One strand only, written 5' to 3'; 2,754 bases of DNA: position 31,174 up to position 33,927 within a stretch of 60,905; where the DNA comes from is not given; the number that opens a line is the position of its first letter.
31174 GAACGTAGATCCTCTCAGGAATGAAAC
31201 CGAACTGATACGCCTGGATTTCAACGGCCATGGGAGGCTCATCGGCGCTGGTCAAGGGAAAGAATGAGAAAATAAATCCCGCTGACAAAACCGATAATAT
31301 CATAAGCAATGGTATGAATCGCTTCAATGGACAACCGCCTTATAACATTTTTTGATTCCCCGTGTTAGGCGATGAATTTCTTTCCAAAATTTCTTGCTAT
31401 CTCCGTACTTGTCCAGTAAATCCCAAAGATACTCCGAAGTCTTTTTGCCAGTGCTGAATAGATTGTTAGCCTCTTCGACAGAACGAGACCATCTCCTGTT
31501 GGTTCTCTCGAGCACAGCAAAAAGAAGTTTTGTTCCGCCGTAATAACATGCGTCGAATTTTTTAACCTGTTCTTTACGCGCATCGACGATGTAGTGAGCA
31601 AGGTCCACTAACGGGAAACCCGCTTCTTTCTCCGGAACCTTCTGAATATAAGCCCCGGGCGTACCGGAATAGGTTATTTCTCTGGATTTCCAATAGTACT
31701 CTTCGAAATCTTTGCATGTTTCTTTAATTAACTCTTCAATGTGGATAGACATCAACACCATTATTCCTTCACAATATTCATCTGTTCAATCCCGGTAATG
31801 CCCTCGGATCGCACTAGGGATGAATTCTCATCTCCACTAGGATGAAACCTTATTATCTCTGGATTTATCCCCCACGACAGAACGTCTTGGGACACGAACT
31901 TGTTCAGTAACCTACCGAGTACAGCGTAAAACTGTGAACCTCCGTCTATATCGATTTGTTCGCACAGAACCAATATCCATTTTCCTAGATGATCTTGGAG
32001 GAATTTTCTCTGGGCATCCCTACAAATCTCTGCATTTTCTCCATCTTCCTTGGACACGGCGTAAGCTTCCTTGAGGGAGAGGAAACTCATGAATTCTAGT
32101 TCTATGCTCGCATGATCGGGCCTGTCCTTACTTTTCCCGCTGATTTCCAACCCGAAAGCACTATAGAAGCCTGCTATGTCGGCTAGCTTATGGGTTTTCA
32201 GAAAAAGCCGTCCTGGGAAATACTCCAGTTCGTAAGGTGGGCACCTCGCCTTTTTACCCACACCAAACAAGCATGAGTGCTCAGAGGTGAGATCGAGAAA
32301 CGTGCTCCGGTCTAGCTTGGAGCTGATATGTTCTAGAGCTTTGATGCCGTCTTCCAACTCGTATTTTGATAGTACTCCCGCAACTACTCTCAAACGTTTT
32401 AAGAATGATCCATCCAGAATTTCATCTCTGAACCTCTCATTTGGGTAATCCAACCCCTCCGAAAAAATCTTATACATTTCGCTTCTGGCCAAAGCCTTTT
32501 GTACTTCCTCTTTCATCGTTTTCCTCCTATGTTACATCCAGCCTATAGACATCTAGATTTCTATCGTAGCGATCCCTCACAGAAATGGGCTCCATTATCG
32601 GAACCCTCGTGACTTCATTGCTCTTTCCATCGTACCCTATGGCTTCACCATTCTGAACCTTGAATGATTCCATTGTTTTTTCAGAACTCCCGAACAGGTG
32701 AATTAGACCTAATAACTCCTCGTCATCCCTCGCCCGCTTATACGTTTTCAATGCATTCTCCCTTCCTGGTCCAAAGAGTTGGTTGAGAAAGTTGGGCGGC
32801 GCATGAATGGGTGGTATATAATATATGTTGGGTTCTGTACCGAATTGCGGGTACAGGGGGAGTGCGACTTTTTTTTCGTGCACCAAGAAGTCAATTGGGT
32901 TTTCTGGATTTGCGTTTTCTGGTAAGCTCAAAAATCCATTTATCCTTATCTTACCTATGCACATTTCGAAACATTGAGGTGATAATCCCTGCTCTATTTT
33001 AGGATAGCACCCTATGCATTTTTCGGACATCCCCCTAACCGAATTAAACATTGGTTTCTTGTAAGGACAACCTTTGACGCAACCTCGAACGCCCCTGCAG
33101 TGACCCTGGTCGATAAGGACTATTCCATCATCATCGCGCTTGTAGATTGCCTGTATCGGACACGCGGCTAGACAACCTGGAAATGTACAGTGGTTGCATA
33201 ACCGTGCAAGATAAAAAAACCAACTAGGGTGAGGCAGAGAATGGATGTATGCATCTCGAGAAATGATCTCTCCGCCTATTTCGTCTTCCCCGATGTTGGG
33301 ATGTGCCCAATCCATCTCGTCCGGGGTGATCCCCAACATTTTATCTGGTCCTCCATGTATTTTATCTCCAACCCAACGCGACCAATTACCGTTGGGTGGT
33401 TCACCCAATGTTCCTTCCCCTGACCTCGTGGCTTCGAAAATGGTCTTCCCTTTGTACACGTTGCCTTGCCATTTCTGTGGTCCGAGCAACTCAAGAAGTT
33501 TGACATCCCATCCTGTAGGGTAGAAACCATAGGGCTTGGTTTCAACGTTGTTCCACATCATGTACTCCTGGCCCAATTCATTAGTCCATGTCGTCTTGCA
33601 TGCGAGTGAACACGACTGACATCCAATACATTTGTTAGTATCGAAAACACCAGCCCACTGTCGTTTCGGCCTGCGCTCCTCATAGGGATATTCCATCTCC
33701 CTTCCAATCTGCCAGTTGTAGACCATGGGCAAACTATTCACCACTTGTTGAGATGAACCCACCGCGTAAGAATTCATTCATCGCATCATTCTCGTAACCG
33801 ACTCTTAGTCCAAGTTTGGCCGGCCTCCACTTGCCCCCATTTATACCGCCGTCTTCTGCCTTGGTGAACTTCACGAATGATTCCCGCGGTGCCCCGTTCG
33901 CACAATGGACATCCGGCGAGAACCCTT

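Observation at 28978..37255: Tat-exported NarGH-like molybdoenzyme with a copper/polyferredoxin electron-transfer module instead of a haem-b gamma subunit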

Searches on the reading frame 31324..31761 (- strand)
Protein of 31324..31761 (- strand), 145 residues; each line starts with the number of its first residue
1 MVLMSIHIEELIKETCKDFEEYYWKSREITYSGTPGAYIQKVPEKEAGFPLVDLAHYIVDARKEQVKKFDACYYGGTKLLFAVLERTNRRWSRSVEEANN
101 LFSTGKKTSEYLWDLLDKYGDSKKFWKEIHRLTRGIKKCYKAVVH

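Call 7: search_protein_families(library=pfam, proteins=[window:31324-31761:-], max_evalue=0.01)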
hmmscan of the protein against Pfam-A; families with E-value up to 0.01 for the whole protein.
window:31324-31761:- (145 aa): 0 families

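Call 8: search_protein_families(library=ncbifam, proteins=[window:31324-31761:-], max_evalue=0.01)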
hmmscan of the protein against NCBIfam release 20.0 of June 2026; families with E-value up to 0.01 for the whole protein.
window:31324-31761:- (145 aa): 0 families

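Call 44: find_homologous_proteins(query=window:31324-31761:-, max_evalue=0.01)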
Query window:31324-31761:- (145 aa): 2 proteins with E <= 0.01 among 3 candidates.
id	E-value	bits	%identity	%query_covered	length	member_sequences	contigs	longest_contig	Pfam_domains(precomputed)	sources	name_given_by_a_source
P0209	3.6e-92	324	100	98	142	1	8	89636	-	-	-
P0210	3.2e-42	162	63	79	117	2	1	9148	-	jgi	jgi:hypothetical protein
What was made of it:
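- Tried and rejected: The word-indexed search found only 2 hits (call 44).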

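Call 53: search_protein_representatives(protein=window:31324-31761:-)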
Query: 145 residues. Proteins with E-value up to 0.001 (for the whole library): 26; up to 1e-10: 3; up to 1e-30: 1. The best 26 are listed.
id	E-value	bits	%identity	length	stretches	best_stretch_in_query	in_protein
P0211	6.0e-50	185.1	57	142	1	9-141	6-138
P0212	5.1e-18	81.5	43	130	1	16-138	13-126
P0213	8.0e-16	74.4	44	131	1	46-133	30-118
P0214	2.6e-10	56.5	33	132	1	41-137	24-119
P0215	2.9e-10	56.3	40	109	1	50-134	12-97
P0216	2.8e-09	53.2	31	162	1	12-132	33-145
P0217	7.0e-09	51.8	39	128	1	44-118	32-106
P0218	2.9e-08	49.8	37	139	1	46-129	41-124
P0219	1.3e-07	47.8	38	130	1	43-119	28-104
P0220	1.3e-07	47.8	38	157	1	45-120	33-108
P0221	1.6e-07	47.4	30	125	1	12-129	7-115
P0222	1.7e-07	47.3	32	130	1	50-130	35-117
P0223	1.2e-06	44.6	39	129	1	50-119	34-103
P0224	2.7e-05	40.2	36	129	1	49-120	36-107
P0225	2.9e-05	40.1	31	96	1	50-123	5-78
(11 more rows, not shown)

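Call 61: predict_structure(alignment_id=A3)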
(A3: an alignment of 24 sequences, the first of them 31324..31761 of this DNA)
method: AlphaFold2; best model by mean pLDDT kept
length: 145 residues; sequences in the alignment: 24
mean_pLDDT: 92.2   pTM: 0.85
mean pLDDT of the five models: 92.2, 91.6, 90.4, 90.1, 89.0
residues with pLDDT >= 90: 117; 70-90: 17; 50-70: 9; < 50: 2
segments of 3 or more residues with pLDDT < 50: none
pLDDT, mean of each block of 10 residues (from residue 1): 74 97 83 70 92 98 98 98 95 97 98 97 97 96 89
secondary structure, 60 per line:
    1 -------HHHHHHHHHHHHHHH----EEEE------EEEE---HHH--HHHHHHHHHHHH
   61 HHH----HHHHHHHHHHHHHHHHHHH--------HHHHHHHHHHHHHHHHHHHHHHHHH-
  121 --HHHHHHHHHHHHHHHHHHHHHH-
elements in order: H8-22 E27-30 E37-40 H49-63 H68-86 H95-119 H123-144

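Call 63: fold_search(model_id=the predicted structure, library=pdb)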
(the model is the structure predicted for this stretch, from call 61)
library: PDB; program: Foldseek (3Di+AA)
matches with E <= 10: 317; with E <= 0.001: 0
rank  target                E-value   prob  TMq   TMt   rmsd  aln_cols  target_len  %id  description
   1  6thh_C                1.3e-01  1.00  0.61  0.13   4.7       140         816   10  Crystal structure of type I-D CRISPR-Cas nuclease Cas10d in complex with the SIRV3 AcrID1 (gp02) anti-CRISPR protein (released 2020-10-28)
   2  6yes_B                1.3e-01  1.00  0.60  0.13   4.3       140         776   11  Crystal structure of type I-D CRISPR-Cas nuclease Cas10d (released 2020-10-28)
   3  7sbb_I                1.7e-01  0.87  0.45  0.14   7.7       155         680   15  Structure of type I-D Cascade bound to a ssRNA target (released 2022-06-08)
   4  6yes_A                2.4e-01  0.99  0.62  0.13   4.6       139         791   10  Crystal structure of type I-D CRISPR-Cas nuclease Cas10d (released 2020-10-28)
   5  9g9d_C                2.4e-01  0.60  0.34  0.36   8.7       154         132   12  CryoEM structure of Enterococcus italicus Csm-crRNA-CTR (4.3) complex (released 2025-02-05)
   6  7sba_I                5.3e-01  0.80  0.49  0.11   7.3       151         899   14  Structure of type I-D Cascade bound to a dsDNA target (released 2022-06-08)
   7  3os9_C                7.7e-01  0.12  0.24  0.18  15.1       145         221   12  Estrogen Receptor (released 2010-11-10)
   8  7rry_D                9.0e-01  0.11  0.24  0.18  15.2       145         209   12  Crystal Structure of the ER-alpha Ligand-binding Domain (L372S, L536S) in complex with DMERI-20 (released 2021-09-08)
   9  4p9f_B                9.5e-01  0.07  0.21  0.17  16.8       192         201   10  E. coli McbR/YncC (released 2015-01-14)
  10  4n1y_A                1.0e+00  0.16  0.25  0.18  14.7       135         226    8  Crystal Structure of the Pacific Oyster Estrogen Receptor Ligand Binding Domain (released 2014-02-12)
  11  9jfl_B                1.0e+00  0.13  0.27  0.10  11.2       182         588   10  Molecular basis of the phosphorothioation-sensing antiphage defence system DndBCDE-DndI (released 2024-12-11)
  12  7tu2_C                1.4e+00  0.08  0.21  0.09  17.9       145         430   12  Structure of the L. blandensis dGTPase R37A mutant bound to Mn (released 2022-06-01)
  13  3ipu_A                1.5e+00  0.08  0.24  0.16  15.8       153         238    9  X-ray structure of benzisoxazole urea synthetic agonist bound to the LXR-alpha (released 2010-06-02)
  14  7qn9_B                1.7e+00  0.09  0.25  0.14  14.4       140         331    9  Cryo-EM structure of human full-length extrasynaptic alpha4beta3delta GABA(A)R in complex with GABA, histamine and nan (released 2022-04-13)
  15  9faw_A                1.7e+00  0.09  0.26  0.14  14.6       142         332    9  CryoEM structure of human full-length beta3gamma2 GABA(A) receptor in complex with GARLH4, the TMD of Neuroligin2, HEP (released 2025-07-02)
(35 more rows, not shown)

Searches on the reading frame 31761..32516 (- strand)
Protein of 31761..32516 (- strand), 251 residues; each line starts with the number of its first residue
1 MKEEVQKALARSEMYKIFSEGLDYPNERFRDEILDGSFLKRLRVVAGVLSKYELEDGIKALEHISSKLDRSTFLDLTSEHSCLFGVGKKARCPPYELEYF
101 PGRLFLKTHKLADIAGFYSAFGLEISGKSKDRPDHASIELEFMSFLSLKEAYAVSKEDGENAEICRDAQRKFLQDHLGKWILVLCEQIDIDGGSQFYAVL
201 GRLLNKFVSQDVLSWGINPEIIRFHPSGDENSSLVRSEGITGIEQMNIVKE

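Call 7: search_protein_families(library=pfam, proteins=[window:31761-32516:-], max_evalue=0.01)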
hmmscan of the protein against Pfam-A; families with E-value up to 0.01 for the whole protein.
window:31761-32516:- (251 aa): 1 family
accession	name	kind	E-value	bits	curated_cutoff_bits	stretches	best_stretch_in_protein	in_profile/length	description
PF02613.20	Nitrate_red_del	-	4.8e-21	75.7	22.2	1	59-185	9-135/136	Nitrate reductase delta subunit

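Call 8: search_protein_families(library=ncbifam, proteins=[window:31761-32516:-], max_evalue=0.01)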
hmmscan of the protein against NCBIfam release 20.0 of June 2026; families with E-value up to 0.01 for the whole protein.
window:31761-32516:- (251 aa): 3 families
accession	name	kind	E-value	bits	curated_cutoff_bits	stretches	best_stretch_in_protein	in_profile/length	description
TIGR03482.1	DMSO_red_II_cha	subfamily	3.2e-30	105.6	152.3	1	10-211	1-188/197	DMSO reductase family type II enzyme chaperone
NF042981.1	EthbenzDh_ebdD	equivalog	3.2e-15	56.4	360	1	5-212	13-212/222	ethylbenzene dehydrogenase subunit delta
NF003442.0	PRK04976.1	equivalog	6.7e-13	49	132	1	51-212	50-205/211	molecular chaperone TorD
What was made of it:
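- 31761..32516 (-): NarJ/TorD-type cytoplasmic chaperone, 251 aa. PF02613 at 4.8e-21 and TIGR03482 at 3e-30 (calls 7, 8).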

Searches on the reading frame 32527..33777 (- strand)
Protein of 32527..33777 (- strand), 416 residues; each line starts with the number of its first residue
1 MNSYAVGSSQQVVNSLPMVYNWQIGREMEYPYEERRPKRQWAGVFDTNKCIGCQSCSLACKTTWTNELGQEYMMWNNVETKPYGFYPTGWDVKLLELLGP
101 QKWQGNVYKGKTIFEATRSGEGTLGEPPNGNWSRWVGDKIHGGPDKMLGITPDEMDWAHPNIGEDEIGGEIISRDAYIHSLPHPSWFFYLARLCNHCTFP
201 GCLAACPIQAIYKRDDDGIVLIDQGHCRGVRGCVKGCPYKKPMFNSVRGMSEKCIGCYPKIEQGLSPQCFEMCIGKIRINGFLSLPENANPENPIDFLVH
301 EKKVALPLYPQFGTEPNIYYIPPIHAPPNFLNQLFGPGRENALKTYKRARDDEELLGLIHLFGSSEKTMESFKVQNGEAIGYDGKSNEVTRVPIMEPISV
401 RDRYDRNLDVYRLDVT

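Call 7: search_protein_families(library=pfam, proteins=[window:32527-33777:-], max_evalue=0.01)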
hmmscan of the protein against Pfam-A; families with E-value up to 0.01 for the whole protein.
window:32527-33777:- (416 aa): 8 families
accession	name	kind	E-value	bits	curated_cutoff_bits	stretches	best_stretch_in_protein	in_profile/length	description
PF13247.11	Fer4_11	-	2.2e-29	102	26.2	1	188-279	4-96/100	4Fe-4S dicluster domain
PF13237.11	Fer4_10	-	6.1e-11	42.5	25.5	1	192-238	7-53/53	4Fe-4S dicluster domain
PF12838.12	Fer4_7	-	3.7e-09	37.4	27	1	194-240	2-51/52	4Fe-4S dicluster domain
PF12797.12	Fer4_2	-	2.8e-06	27.3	24.5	1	42-61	2-21/22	4Fe-4S binding domain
PF13187.11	Fer4_9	-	3.2e-06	27.5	27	1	194-240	2-50/52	4Fe-4S dicluster domain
PF12837.12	Fer4_6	-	3.1e-05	24.1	25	0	44-61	3-20/24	4Fe-4S binding domain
PF14697.11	Fer4_21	-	5.7e-05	23.6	35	1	46-63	4-21/59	4Fe-4S dicluster domain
PF00037.32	Fer4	-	0.0028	17.9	21.1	1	44-61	2-19/24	4Fe-4S binding domain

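Call 8: search_protein_families(library=ncbifam, proteins=[window:32527-33777:-], max_evalue=0.01)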
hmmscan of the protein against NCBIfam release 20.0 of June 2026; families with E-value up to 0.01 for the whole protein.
window:32527-33777:- (416 aa): 33 families (the best 25 are shown)
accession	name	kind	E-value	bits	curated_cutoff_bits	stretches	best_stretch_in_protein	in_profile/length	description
TIGR03478.1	DMSO_red_II_bet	subfamily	1.9e-79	266.9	480.7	1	38-330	1-261/321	DMSO reductase family type II enzyme, iron-sulfur subunit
NF042979.1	EthbenzDh_ebdB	equivalog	4.3e-67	226.5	740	2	175-326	135-280/354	ethylbenzene dehydrogenase subunit beta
TIGR01660.1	narH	equivalog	2.2e-53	181.4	524.05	3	186-283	175-272/492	nitrate reductase subunit beta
NF011569.0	PRK14993.1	equivalog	4.5e-34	118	416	2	189-322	95-223/244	tetrathionate reductase subunit TtrB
TIGR02951.1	DMSO_dmsB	equivalog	9e-31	107.1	214.1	2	182-276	52-146/161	DMSO/selenate family reductase complex B subunit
NF045797.1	DsrO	equivalog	2.2e-26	92.7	200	1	190-321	99-234/235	sulfate reduction electron transfer complex DsrMKJOP subunit DsrO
NF041715.1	arsenate_red_ArrB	equivalog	1e-25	90.7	450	3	187-245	50-107/233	arsenate respiratory reductase iron-sulfur subunit ArrB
TIGR03149.1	cyt_nit_nrfC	equivalog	6.6e-24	84.5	377.6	2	189-322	89-217/225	cytochrome c nitrite reductase Fe-S protein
NF008134.0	PRK10882.1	equivalog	1.1e-19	70.7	263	2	187-274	106-199/329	hydrogenase 2 operon protein HybA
NF045715.1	sulf_resp_HmcB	equivalog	3.4e-17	62.5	420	2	189-274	102-189/307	sulfate respiration complex iron-sulfur protein HmcB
TIGR01582.1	FDH-beta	equivalog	9.8e-17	61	334.7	1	192-275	91-174/283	formate dehydrogenase subunit beta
NF007382.0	PRK09898.1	equivalog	3.7e-13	49.5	213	1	188-258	117-187/208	ferredoxin-like protein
NF038355.1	FDH3_beta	equivalog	2.9e-11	43.8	240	1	193-258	53-122/180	formate dehydrogenase FDH3 subunit beta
NF041782.1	mnquin_red_QrcC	equivalog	3.3e-11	43.3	400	1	188-246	59-120/239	menaquinone reductase iron-sulfur cluster-binding subunit QrcC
NF045766.1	PhenlGlyoxDHPadI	equivalog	4.8e-08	32.2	700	1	192-273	53-128/443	NADH-dependent phenylglyoxylate dehydrogenase subunit beta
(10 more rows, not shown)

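Call 25: search_solved_structures(query=window:32527-33777:-, max_evalue=1e-10)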
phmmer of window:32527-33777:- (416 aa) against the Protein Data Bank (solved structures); distinct sequences matched with E-value up to 1e-10: 9.
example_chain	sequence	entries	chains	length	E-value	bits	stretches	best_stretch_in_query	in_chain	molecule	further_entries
7b04_A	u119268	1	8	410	2.4e-112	379.4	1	17-379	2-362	Nitrite oxidoreductase subunit B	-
4ydd_B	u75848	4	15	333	2.1e-64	221.4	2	182-327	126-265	DMSO reductase family type II enzyme, iron-sulfur subunit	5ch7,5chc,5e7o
2ivf_B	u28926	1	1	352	5.5e-64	220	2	176-326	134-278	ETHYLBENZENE DEHYDROGENASE BETA-SUBUNIT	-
1q16_B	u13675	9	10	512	2e-51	178.6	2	180-285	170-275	Respiratory nitrate reductase 1 beta chain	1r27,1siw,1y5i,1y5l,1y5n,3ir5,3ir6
3egw_B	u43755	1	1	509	1.6e-50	175.6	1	180-286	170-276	Respiratory nitrate reductase 1 beta chain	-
1y4z_B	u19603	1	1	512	1.7e-50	175.5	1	180-285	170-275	Respiratory nitrate reductase 1 beta chain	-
6cz7_B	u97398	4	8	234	3.8e-17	65.6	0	187-247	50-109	4Fe-4S ferredoxin, iron-sulfur binding domain protein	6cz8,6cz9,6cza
2vpw_B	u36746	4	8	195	8.6e-16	61.1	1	191-321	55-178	NRFC PROTEIN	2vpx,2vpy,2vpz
1kqf_B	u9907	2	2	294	3.9e-12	49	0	193-274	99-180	FORMATE DEHYDROGENASE, NITRATE-INDUCIBLE, IRON-SULFUR SUBUNIT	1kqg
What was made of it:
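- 32527..33777 (-): Beta subunit: an iron-sulfur electron-transfer subunit of the NxrB/NarH type, 416 aa (399 aa if it starts at M18). Matches NxrB 7B04_A (379 bits, call 25) and TIGR03478 (267 bits, call 8).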

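Call 84: find_encoding_contigs(protein=window:32527-33777:-, flank=6000, max_places=6)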
Protein window:32527-33777:- (416 aa): 3 contigs read that carry it; 2 places shown.
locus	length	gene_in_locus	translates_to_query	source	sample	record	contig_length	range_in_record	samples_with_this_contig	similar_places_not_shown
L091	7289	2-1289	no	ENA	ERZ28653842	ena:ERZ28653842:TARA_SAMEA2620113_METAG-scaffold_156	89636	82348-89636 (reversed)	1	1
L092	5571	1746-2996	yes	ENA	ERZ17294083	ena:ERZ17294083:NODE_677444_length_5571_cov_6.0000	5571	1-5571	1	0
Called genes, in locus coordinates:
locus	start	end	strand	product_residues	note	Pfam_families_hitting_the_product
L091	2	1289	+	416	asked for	PF12838:Fer4_7 (faint), PF13187:Fer4_9 (faint), PF12797:Fer4_2 (faint), PF13237:Fer4_10 (weak), PF13247:Fer4_11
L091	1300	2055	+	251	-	PF02613:Nitrate_red_del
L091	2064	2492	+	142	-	-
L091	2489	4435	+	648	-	-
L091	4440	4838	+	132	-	PF13473:Cupredoxin_1, PF00116:COX2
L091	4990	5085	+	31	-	-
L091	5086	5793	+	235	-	-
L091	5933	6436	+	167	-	PF01842:ACT (faint), PF26798:ACT_10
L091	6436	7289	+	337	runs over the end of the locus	PF00742:Homoserine_dh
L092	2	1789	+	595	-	?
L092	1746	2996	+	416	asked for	PF12838:Fer4_7 (faint), PF13187:Fer4_9 (faint), PF12797:Fer4_2 (faint), PF13237:Fer4_10 (weak), PF13247:Fer4_11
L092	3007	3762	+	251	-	PF02613:Nitrate_red_del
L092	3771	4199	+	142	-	-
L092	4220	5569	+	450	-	?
